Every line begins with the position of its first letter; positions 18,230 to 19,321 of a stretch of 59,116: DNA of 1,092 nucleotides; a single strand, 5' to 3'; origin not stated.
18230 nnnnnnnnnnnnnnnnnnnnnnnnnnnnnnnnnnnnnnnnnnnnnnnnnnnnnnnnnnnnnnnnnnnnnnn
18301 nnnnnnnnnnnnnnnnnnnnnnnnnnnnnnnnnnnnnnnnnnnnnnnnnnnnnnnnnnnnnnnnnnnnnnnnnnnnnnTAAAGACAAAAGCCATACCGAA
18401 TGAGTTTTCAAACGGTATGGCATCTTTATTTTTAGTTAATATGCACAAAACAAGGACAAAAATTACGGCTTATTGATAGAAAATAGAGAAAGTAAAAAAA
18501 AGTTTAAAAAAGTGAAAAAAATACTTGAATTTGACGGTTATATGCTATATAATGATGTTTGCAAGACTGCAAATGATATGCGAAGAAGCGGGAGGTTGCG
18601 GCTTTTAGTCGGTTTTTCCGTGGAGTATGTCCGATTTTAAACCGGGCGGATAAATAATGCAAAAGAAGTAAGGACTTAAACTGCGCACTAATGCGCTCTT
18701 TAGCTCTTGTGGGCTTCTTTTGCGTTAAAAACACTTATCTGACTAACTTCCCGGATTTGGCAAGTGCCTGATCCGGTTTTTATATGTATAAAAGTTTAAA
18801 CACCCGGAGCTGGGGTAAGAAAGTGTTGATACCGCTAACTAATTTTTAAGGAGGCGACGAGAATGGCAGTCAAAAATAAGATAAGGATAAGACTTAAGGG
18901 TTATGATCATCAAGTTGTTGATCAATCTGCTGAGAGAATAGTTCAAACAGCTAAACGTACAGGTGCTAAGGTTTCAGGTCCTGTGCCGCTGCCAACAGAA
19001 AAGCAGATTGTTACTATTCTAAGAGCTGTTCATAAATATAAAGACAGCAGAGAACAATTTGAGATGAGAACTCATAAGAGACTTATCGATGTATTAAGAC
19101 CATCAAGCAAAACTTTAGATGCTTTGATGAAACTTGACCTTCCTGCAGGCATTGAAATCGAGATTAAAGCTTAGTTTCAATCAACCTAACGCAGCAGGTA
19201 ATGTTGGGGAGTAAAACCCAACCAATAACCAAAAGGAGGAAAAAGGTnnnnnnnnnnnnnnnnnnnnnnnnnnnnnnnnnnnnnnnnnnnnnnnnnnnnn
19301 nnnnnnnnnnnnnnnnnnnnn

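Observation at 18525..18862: S10 operon preceded by a ~300-nt structured leader containing an internal intrinsic terminator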

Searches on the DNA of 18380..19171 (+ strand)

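Call 4: search_rna_families(source=window, start=18380, end=18900, threshold=evalue, max_evalue=10, show_alignments=3)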
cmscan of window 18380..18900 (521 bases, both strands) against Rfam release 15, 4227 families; matches with E-value up to 10: 3.
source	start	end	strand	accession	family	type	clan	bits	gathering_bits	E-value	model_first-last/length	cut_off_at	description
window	18574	18653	+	RF03136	S10-Clostridia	Cis-reg; leader;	-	46.4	35.1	2.4e-08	1-81/81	no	S10-Clostridia ribosomal protein leader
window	18655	18727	+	RF00971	mir-578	Gene; miRNA;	-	17.8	98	2.2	1-84/84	no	mir-578 microRNA precursor family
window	18386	18479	-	RF01416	NrrF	Gene; antisense;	-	14.2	60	2.9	1-160/160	no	NrrF RNA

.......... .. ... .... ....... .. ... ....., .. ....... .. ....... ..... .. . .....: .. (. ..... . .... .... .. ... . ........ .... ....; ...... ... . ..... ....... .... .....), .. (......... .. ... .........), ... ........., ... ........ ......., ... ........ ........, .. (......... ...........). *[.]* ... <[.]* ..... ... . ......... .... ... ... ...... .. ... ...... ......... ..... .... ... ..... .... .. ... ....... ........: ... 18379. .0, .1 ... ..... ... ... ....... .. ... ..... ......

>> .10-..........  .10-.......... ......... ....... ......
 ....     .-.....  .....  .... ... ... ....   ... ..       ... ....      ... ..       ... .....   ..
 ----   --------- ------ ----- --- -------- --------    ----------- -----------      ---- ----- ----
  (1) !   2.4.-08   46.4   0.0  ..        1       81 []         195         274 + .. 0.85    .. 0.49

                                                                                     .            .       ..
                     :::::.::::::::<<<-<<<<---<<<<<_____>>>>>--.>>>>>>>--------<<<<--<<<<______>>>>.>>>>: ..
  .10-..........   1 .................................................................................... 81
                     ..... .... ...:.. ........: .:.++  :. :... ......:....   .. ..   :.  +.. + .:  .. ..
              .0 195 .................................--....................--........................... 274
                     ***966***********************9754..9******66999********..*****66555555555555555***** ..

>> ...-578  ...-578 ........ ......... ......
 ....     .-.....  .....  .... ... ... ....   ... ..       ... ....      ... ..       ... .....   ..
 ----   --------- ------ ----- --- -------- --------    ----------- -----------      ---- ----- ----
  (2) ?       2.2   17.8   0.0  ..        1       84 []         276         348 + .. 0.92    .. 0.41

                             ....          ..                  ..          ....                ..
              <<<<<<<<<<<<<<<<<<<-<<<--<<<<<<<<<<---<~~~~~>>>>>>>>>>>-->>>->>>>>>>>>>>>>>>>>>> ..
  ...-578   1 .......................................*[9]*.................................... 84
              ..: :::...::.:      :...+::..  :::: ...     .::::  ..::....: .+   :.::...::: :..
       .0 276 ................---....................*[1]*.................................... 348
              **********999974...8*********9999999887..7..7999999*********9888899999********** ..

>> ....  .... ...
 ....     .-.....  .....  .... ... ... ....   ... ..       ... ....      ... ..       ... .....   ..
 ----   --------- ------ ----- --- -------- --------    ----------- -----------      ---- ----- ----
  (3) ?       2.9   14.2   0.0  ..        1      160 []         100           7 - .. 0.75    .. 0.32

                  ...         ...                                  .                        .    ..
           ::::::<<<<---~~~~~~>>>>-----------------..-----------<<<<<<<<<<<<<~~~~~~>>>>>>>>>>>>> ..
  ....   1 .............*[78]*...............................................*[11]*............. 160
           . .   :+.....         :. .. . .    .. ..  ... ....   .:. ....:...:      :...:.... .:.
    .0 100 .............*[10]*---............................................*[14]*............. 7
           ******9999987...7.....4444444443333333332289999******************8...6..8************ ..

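Call 9: search_rna_families(sources=[L001, L002, L003, L004, L005, L006, L007, L008, L009, L010, L011, L012, L013, L014, L015, L016, L017, L018, L020, L021], threshold=gathering)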
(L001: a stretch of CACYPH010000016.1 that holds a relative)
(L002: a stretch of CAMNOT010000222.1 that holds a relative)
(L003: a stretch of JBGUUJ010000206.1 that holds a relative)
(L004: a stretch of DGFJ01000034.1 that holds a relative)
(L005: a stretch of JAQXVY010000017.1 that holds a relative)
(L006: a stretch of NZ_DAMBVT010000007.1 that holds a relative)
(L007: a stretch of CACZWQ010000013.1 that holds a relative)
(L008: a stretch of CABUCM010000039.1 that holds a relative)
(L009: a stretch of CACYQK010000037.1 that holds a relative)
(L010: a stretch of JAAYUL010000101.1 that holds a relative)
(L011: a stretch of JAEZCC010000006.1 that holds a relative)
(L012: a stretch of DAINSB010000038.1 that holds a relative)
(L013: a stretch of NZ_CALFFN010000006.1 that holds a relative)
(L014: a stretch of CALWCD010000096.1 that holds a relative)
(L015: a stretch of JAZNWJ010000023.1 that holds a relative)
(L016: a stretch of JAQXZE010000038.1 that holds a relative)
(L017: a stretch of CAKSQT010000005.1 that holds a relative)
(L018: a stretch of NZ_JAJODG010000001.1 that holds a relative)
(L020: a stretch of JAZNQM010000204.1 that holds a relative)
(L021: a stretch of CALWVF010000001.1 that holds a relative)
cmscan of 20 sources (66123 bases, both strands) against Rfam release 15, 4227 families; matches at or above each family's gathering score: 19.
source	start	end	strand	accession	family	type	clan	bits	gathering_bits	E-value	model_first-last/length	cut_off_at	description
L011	1237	1317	+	RF03136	S10-Clostridia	Cis-reg; leader;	-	57.9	35.1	4.2e-09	1-81/81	no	S10-Clostridia ribosomal protein leader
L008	1236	1315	+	RF03136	S10-Clostridia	Cis-reg; leader;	-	57.2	35.1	6.3e-09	1-81/81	no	S10-Clostridia ribosomal protein leader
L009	1165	1244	+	RF03136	S10-Clostridia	Cis-reg; leader;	-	56.5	35.1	8.9e-09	1-81/81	no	S10-Clostridia ribosomal protein leader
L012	1237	1317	+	RF03136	S10-Clostridia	Cis-reg; leader;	-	56.2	35.1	1.1e-08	1-81/81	no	S10-Clostridia ribosomal protein leader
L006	1218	1298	+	RF03136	S10-Clostridia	Cis-reg; leader;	-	54.3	35.1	3.4e-08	1-81/81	no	S10-Clostridia ribosomal protein leader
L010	1215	1295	+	RF03136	S10-Clostridia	Cis-reg; leader;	-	52.5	35.1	9e-08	1-81/81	no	S10-Clostridia ribosomal protein leader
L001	1071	1148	+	RF03136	S10-Clostridia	Cis-reg; leader;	-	52.2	35.1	1.1e-07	1-81/81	no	S10-Clostridia ribosomal protein leader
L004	1232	1309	+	RF03136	S10-Clostridia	Cis-reg; leader;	-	51.8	35.1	1.4e-07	1-81/81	no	S10-Clostridia ribosomal protein leader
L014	1225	1302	+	RF03136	S10-Clostridia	Cis-reg; leader;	-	50.9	35.1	2.2e-07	1-81/81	no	S10-Clostridia ribosomal protein leader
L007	1226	1301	+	RF03136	S10-Clostridia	Cis-reg; leader;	-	50.7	35.1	2.6e-07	1-81/81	no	S10-Clostridia ribosomal protein leader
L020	1235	1316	+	RF03136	S10-Clostridia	Cis-reg; leader;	-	50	35.1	3.9e-07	1-81/81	no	S10-Clostridia ribosomal protein leader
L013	1216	1293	+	RF03136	S10-Clostridia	Cis-reg; leader;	-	49.9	35.1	4.2e-07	1-81/81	no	S10-Clostridia ribosomal protein leader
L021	1246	1324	+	RF03136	S10-Clostridia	Cis-reg; leader;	-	49.6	35.1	4.9e-07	1-81/81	no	S10-Clostridia ribosomal protein leader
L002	1242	1319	+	RF03136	S10-Clostridia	Cis-reg; leader;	-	48.5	35.1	9.1e-07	1-81/81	no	S10-Clostridia ribosomal protein leader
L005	1246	1323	+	RF03136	S10-Clostridia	Cis-reg; leader;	-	47.7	35.1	1.5e-06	1-81/81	no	S10-Clostridia ribosomal protein leader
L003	1222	1297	+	RF03136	S10-Clostridia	Cis-reg; leader;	-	46.6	35.1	2.7e-06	1-81/81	no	S10-Clostridia ribosomal protein leader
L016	1248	1325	+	RF03136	S10-Clostridia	Cis-reg; leader;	-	43.6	35.1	1.6e-05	1-81/81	no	S10-Clostridia ribosomal protein leader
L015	1248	1325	+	RF03136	S10-Clostridia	Cis-reg; leader;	-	42.3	35.1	3.2e-05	1-81/81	no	S10-Clostridia ribosomal protein leader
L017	1249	1327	+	RF03136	S10-Clostridia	Cis-reg; leader;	-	38.5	35.1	0.00028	1-81/81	no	S10-Clostridia ribosomal protein leader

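Call 10: search_rna_families(sources=[L023, L024, L025, L026, L027, L028, L029, L030, L031, L032, L033, L034, L035, L036, L037, L038, L040, L041, L043, L045], threshold=gathering)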
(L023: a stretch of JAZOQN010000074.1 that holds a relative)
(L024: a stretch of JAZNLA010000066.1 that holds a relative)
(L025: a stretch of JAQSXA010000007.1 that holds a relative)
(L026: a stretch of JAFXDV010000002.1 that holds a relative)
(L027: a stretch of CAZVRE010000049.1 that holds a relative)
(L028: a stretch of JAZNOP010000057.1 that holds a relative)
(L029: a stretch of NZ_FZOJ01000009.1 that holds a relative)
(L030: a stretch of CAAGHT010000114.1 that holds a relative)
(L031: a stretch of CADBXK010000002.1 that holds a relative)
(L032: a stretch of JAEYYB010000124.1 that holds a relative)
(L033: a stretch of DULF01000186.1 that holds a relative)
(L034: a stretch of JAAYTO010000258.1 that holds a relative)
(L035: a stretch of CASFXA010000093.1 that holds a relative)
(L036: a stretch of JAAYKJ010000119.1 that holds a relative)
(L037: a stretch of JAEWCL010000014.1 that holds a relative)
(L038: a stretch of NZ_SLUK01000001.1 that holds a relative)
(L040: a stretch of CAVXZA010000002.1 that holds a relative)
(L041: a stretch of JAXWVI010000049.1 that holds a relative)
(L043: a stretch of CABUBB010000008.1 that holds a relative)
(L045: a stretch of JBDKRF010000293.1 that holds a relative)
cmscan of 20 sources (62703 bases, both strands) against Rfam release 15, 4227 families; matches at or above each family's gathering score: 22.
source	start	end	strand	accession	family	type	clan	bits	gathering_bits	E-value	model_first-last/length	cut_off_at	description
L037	722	793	-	RF00005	tRNA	Gene; tRNA;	CL00001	71.7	29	1e-13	1-71/71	no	tRNA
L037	1000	1072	-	RF00005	tRNA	Gene; tRNA;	CL00001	71.6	29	1.1e-13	1-71/71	no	tRNA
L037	835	907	-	RF00005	tRNA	Gene; tRNA;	CL00001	69.1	29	5.3e-13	1-71/71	no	tRNA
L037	918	991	-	RF00005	tRNA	Gene; tRNA;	CL00001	67.1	29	1.9e-12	1-71/71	no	tRNA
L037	641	711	-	RF00005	tRNA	Gene; tRNA;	CL00001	64.1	29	1.3e-11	1-71/71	no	tRNA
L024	1236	1319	+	RF03136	S10-Clostridia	Cis-reg; leader;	-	53.3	35.1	5.4e-08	1-81/81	no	S10-Clostridia ribosomal protein leader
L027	1243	1320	+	RF03136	S10-Clostridia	Cis-reg; leader;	-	51.2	35.1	1.9e-07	1-81/81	no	S10-Clostridia ribosomal protein leader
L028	1229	1307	+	RF03136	S10-Clostridia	Cis-reg; leader;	-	50.1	35.1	3.4e-07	1-81/81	no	S10-Clostridia ribosomal protein leader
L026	1247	1329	+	RF03136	S10-Clostridia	Cis-reg; leader;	-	49.3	35.1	5.4e-07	1-81/81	no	S10-Clostridia ribosomal protein leader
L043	1204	1285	+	RF03136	S10-Clostridia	Cis-reg; leader;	-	48.1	35.1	1.1e-06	1-81/81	no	S10-Clostridia ribosomal protein leader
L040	1296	1381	+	RF03136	S10-Clostridia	Cis-reg; leader;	-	47.5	35.1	1.6e-06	1-81/81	no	S10-Clostridia ribosomal protein leader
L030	1242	1319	+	RF03136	S10-Clostridia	Cis-reg; leader;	-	46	35.1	3.6e-06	1-81/81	no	S10-Clostridia ribosomal protein leader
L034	886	967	+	RF03136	S10-Clostridia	Cis-reg; leader;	-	45.9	35.1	3.8e-06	1-81/81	no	S10-Clostridia ribosomal protein leader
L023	1239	1320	+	RF03136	S10-Clostridia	Cis-reg; leader;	-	45.3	35.1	5.4e-06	1-81/81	no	S10-Clostridia ribosomal protein leader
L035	1208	1287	+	RF03136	S10-Clostridia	Cis-reg; leader;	-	45.3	35.1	5.5e-06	1-81/81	no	S10-Clostridia ribosomal protein leader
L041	1257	1328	+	RF03136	S10-Clostridia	Cis-reg; leader;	-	43.4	35.1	1.6e-05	1-81/81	no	S10-Clostridia ribosomal protein leader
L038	1202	1280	+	RF03136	S10-Clostridia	Cis-reg; leader;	-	43.3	35.1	1.7e-05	1-81/81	no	S10-Clostridia ribosomal protein leader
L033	1235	1318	+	RF03136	S10-Clostridia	Cis-reg; leader;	-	41.5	35.1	4.8e-05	1-81/81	no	S10-Clostridia ribosomal protein leader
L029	1294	1371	+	RF03136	S10-Clostridia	Cis-reg; leader;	-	41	35.1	6.3e-05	1-81/81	no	S10-Clostridia ribosomal protein leader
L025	1242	1320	+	RF03136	S10-Clostridia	Cis-reg; leader;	-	40.1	35.1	0.00011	1-81/81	no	S10-Clostridia ribosomal protein leader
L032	1230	1315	+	RF03136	S10-Clostridia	Cis-reg; leader;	-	39.2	35.1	0.00019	1-81/81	no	S10-Clostridia ribosomal protein leader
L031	1227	1309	+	RF03136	S10-Clostridia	Cis-reg; leader;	-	38.4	35.1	0.00028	1-81/81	no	S10-Clostridia ribosomal protein leader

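Call 21: search_rna_families(sources=[L042, L046, L047, L049, L051, L055, L057, L058, L061, L063, L064, L066, L069, L070, L071, L074, L075, L077, L078, L080], threshold=gathering)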
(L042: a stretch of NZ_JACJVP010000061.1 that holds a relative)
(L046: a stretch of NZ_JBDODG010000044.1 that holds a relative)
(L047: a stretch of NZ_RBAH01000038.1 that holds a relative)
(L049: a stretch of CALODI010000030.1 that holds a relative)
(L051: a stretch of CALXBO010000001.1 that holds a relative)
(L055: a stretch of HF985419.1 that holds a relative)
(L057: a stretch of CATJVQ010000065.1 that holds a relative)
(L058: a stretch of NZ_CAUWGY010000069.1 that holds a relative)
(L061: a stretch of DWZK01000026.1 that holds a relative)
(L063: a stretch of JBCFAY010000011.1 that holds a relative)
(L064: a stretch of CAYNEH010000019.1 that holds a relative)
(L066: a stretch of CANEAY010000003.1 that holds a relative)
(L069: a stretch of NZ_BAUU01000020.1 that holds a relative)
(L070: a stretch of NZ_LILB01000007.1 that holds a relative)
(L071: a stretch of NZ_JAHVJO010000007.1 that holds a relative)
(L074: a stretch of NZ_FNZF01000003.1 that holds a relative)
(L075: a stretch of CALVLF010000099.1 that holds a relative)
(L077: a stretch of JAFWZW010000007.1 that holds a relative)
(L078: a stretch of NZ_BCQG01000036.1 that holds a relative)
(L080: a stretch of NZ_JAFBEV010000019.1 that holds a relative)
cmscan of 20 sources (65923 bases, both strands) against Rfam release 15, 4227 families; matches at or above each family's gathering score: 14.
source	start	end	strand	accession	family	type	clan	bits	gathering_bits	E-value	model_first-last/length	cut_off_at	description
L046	1272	1355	+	RF03136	S10-Clostridia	Cis-reg; leader;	-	53.1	35.1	6.4e-08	1-81/81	no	S10-Clostridia ribosomal protein leader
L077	1259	1334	+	RF03136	S10-Clostridia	Cis-reg; leader;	-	52.3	35.1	1e-07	1-81/81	no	S10-Clostridia ribosomal protein leader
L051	1225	1301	+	RF03136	S10-Clostridia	Cis-reg; leader;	-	45.7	35.1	4.4e-06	1-81/81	no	S10-Clostridia ribosomal protein leader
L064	1134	1205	+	RF03136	S10-Clostridia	Cis-reg; leader;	-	44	35.1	1.2e-05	1-81/81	no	S10-Clostridia ribosomal protein leader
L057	1237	1317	+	RF03136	S10-Clostridia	Cis-reg; leader;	-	42.5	35.1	2.8e-05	1-81/81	no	S10-Clostridia ribosomal protein leader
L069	1379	1481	+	RF03136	S10-Clostridia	Cis-reg; leader;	-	41.8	35.1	4.1e-05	1-81/81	no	S10-Clostridia ribosomal protein leader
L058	1226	1305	+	RF03136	S10-Clostridia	Cis-reg; leader;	-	41.2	35.1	5.9e-05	1-81/81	no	S10-Clostridia ribosomal protein leader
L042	1362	1476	+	RF03136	S10-Clostridia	Cis-reg; leader;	-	38.4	35.1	0.00029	1-81/81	no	S10-Clostridia ribosomal protein leader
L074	1383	1479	+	RF03136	S10-Clostridia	Cis-reg; leader;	-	38.2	35.1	0.00033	1-81/81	no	S10-Clostridia ribosomal protein leader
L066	1252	1323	+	RF03136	S10-Clostridia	Cis-reg; leader;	-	38.1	35.1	0.00036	1-81/81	no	S10-Clostridia ribosomal protein leader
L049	1320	1398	+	RF03136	S10-Clostridia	Cis-reg; leader;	-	37.8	35.1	0.00042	1-81/81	no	S10-Clostridia ribosomal protein leader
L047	1378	1477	+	RF03136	S10-Clostridia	Cis-reg; leader;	-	36.9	35.1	0.00072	1-81/81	no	S10-Clostridia ribosomal protein leader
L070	1381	1479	+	RF03136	S10-Clostridia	Cis-reg; leader;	-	35.5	35.1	0.0016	1-81/81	no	S10-Clostridia ribosomal protein leader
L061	1243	1313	+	RF03136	S10-Clostridia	Cis-reg; leader;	-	35.3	35.1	0.0017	1-81/81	no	S10-Clostridia ribosomal protein leader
